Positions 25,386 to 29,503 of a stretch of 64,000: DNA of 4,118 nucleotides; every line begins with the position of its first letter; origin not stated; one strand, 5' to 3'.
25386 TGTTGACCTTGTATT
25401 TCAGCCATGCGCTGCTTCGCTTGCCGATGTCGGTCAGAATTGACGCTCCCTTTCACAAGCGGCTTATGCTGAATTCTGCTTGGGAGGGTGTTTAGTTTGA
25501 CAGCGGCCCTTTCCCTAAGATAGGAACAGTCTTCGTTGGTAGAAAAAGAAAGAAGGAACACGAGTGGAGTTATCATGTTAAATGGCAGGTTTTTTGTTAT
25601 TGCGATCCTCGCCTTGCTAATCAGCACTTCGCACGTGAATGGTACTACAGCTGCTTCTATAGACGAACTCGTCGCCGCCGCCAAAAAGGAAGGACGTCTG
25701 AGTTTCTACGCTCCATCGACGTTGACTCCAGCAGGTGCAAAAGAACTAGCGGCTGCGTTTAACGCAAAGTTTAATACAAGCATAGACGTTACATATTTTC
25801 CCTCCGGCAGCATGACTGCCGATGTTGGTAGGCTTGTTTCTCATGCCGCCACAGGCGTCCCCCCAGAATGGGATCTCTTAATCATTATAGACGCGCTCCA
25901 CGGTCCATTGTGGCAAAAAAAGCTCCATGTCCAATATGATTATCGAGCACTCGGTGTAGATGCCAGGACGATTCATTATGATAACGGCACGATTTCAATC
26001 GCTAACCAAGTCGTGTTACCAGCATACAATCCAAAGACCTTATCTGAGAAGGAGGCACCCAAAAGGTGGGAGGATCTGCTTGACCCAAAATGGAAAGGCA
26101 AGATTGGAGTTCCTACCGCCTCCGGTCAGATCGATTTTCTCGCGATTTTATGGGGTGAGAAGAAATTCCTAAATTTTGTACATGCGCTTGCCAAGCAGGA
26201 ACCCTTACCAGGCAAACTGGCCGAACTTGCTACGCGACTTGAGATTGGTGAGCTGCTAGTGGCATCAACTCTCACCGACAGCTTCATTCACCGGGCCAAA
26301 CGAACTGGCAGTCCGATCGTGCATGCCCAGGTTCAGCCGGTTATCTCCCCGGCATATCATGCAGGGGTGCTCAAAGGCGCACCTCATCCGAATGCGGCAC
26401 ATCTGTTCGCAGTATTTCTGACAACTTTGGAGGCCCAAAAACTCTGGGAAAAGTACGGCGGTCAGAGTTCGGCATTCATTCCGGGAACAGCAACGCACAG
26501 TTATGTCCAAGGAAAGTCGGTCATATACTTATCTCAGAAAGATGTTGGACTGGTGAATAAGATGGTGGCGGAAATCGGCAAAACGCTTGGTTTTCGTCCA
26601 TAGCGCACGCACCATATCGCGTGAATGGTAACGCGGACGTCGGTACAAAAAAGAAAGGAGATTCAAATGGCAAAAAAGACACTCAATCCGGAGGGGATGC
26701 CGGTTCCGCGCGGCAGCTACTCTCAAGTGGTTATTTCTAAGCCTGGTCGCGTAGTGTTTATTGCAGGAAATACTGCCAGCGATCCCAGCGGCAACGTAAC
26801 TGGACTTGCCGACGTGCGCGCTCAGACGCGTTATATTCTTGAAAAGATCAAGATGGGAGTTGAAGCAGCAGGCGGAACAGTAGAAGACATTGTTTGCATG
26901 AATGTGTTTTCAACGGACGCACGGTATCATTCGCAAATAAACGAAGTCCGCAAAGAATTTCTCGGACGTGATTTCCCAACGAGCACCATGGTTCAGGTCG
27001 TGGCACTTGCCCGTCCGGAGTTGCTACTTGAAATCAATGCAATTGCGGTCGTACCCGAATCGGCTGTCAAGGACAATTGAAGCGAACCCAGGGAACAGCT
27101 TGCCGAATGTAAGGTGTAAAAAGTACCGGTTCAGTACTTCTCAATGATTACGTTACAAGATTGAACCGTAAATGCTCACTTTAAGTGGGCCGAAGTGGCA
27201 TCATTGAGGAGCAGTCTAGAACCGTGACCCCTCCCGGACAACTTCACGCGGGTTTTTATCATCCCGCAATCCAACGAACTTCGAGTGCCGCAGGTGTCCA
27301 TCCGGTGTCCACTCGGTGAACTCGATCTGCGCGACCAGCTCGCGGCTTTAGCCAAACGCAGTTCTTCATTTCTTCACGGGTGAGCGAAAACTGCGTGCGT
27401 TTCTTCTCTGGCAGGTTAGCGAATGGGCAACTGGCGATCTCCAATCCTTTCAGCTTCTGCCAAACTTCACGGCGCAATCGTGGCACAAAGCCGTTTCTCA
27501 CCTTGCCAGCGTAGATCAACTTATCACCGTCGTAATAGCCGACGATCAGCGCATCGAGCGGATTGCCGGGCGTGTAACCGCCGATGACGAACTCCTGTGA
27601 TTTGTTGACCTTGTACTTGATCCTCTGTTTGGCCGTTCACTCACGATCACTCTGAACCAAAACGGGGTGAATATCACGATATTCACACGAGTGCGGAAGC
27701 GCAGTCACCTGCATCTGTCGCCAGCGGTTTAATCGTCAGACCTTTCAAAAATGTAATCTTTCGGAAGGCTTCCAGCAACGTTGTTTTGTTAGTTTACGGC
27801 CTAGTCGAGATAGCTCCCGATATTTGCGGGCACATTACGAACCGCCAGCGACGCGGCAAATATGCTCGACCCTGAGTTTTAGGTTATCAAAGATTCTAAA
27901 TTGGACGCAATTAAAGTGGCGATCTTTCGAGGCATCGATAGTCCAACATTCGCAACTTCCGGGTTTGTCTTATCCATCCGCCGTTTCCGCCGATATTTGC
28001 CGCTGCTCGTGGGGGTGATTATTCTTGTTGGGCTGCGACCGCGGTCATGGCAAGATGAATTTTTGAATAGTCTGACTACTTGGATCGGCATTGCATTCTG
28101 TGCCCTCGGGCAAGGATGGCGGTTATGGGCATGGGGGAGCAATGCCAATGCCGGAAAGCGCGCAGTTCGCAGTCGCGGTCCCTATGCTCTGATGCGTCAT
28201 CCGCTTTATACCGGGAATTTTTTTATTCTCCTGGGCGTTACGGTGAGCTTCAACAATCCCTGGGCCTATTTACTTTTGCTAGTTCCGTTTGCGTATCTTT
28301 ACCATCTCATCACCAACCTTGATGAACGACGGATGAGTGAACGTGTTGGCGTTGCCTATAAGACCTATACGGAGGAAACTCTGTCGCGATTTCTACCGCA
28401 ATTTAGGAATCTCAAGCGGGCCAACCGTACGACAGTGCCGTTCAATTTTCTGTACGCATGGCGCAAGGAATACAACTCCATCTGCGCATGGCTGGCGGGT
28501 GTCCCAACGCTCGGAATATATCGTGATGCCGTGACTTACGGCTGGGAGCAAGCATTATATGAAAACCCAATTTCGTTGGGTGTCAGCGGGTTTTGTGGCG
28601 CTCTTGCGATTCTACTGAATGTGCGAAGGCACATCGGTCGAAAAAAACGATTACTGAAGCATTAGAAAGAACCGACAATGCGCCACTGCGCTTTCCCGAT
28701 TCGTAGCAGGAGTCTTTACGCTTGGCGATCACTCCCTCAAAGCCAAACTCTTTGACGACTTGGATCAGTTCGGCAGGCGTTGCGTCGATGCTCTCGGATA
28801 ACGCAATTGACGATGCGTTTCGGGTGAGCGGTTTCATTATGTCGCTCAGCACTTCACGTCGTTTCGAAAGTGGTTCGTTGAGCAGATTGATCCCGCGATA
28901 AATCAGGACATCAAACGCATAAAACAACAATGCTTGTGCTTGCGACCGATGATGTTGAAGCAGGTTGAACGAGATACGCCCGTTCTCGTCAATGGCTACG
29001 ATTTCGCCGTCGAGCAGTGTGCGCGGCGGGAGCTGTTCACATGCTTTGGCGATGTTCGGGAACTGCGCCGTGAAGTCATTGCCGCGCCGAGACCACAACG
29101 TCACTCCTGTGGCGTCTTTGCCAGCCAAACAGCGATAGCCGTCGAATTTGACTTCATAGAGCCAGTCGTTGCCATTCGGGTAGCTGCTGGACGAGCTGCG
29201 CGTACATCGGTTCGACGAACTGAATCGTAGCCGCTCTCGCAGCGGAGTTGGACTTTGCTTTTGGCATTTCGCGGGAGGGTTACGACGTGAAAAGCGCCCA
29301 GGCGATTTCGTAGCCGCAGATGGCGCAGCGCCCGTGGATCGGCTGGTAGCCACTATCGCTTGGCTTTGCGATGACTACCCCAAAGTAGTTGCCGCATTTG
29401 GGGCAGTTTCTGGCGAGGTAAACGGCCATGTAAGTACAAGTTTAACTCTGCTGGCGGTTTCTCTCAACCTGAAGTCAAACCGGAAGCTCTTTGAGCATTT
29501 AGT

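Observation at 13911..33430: Two chained long direct repeats with an mgtC'|aroG' fusion junction bracket a secreted-protein operon and an 11-kb decayed filler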

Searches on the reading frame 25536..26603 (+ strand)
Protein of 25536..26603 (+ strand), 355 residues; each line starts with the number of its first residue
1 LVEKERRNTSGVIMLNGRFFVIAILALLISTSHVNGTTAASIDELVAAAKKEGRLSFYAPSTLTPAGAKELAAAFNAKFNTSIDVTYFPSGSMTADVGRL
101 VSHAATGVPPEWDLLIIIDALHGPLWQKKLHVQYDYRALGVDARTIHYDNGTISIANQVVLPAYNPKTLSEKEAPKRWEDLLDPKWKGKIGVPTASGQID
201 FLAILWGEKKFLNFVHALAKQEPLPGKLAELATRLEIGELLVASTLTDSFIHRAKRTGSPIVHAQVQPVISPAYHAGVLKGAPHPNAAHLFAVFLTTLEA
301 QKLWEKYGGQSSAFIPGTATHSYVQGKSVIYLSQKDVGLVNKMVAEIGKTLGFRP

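Call 5: search_protein_families(library=pfam, proteins=[window:25536-26603:+])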
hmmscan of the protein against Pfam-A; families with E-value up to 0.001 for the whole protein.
window:25536-26603:+ (355 aa): 4 families
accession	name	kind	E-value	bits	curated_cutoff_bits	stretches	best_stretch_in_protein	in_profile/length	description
PF13531.11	SBP_bac_11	-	6.6e-13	49.4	25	1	56-308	2-225/227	Bacterial extracellular solute-binding protein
PF13343.11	SBP_bac_6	-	1.9e-11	44.4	24.6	1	158-311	63-217/245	Bacterial extracellular solute-binding protein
PF13416.11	SBP_bac_8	-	1.2e-09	38.8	27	1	70-308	1-256/279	Bacterial extracellular solute-binding protein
PF01547.30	SBP_bac_1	-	2.7e-05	24.7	26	1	65-302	7-307/307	Bacterial extracellular solute-binding protein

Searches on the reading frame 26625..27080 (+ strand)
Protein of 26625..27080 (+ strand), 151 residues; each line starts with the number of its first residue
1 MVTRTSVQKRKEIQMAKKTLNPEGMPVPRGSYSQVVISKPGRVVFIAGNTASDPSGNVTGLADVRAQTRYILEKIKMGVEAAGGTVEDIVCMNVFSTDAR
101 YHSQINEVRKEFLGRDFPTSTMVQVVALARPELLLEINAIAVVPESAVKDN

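Call 50: search_protein_families(library=pfam, proteins=[window:26625-27080:+], max_evalue=0.01)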
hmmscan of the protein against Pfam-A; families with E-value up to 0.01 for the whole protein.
window:26625-27080:+ (151 aa): 1 family
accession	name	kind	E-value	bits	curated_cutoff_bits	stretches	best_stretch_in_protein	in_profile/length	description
PF01042.26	Ribonuc_L-PSP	-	2.1e-24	86.3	27.3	1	26-143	5-121/121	Endoribonuclease L-PSP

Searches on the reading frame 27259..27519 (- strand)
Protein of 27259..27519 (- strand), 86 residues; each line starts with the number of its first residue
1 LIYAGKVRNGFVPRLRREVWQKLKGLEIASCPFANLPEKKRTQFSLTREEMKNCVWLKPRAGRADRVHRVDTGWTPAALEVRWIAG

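Call 50: search_protein_families(library=pfam, proteins=[window:27259-27519:-], max_evalue=0.01)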
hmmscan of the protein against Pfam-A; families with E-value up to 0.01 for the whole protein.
window:27259-27519:- (86 aa): 1 family
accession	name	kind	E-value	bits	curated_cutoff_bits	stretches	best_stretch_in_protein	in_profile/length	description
PF04679.21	DNA_ligase_A_C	-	0.00025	21.8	27.5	1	2-60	19-66/94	ATP dependent DNA ligase C terminal region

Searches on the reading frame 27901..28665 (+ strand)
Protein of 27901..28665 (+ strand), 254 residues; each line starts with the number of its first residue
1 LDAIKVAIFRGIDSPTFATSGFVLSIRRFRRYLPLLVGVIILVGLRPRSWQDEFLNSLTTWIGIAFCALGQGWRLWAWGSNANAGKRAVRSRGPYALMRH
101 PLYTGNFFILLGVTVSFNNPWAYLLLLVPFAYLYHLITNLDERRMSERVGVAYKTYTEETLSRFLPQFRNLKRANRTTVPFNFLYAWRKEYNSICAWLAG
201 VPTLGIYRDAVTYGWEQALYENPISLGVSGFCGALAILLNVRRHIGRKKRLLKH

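Call 50: search_protein_families(library=pfam, proteins=[window:27901-28665:+], max_evalue=0.01)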
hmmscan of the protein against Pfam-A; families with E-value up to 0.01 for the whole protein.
window:27901-28665:+ (254 aa): 2 families
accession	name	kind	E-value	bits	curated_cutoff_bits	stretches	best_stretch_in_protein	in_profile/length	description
PF04191.18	PEMT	-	1.5e-06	29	25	1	88-145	41-97/105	Phospholipid methyltransferase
PF04140.19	ICMT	-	2.3e-05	25.2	24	1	83-137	30-82/95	Isoprenylcysteine carboxyl methyltransferase (ICMT) family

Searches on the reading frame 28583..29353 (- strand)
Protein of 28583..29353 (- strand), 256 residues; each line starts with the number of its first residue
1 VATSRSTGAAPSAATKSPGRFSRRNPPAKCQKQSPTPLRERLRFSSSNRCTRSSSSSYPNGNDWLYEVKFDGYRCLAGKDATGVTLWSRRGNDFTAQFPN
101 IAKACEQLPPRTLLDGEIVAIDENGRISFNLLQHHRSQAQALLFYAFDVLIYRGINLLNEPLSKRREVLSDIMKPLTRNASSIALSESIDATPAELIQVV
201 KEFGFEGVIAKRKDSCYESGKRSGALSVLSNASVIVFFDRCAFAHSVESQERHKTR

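Call 50: search_protein_families(library=pfam, proteins=[window:28583-29353:-], max_evalue=0.01)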
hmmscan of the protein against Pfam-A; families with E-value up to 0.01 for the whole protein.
window:28583-29353:- (256 aa): 2 families
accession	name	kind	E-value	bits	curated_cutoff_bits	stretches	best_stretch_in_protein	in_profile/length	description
PF01068.26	DNA_ligase_A_M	-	4.3e-30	105.4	26.2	1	61-224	19-198/204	ATP dependent DNA ligase domain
PF01331.24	mRNA_cap_enzyme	-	0.00019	21.8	29.6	1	68-180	22-129/194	mRNA capping enzyme, catalytic domain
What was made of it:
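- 27194..29566 (-): ATP-dependent DNA ligase, interrupted by about 1.06 kb (27619-28677) that carries an ICMT/PEMT-like ORF at 27901-28665 (+). Pfam DNA_ligase_A_M and DNA_ligase_A_C (call 50).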
